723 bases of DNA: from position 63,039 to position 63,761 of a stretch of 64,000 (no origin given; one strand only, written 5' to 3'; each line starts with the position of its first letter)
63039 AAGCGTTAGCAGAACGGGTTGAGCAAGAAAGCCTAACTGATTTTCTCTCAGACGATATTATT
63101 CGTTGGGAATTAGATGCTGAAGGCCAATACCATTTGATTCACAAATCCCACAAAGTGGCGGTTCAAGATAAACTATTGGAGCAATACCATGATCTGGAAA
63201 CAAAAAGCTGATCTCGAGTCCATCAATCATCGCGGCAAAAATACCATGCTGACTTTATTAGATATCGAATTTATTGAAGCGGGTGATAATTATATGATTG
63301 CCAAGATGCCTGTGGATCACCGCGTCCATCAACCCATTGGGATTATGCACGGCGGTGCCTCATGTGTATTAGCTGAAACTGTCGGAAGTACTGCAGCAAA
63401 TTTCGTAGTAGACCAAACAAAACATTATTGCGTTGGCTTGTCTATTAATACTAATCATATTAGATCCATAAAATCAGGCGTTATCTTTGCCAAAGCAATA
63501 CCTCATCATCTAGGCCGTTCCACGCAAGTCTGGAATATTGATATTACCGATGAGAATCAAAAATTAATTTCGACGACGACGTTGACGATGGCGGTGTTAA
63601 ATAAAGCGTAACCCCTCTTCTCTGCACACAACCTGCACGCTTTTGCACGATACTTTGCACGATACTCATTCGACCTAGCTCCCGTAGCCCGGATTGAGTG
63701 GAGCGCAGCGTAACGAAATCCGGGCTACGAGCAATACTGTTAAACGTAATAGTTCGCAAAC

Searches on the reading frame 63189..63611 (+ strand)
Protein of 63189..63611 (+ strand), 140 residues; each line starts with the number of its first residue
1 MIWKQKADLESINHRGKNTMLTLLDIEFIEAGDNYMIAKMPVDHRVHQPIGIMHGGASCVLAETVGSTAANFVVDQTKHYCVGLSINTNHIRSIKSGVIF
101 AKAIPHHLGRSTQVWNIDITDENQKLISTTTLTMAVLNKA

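Call 76: search_protein_families(library=pfam, proteins=[window:63189-63611:+], max_evalue=0.001)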
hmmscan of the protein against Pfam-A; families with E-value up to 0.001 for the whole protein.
window:63189-63611:+ (140 aa): 2 families
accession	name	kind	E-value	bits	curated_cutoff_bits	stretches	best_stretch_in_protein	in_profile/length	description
PF03061.28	4HBT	-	2.3e-15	57.1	20.6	1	51-127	2-78/79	Thioesterase superfamily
PF14539.12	DUF4442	-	0.00015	22.4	25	1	34-136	29-132/132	Domain of unknown function (DUF4442)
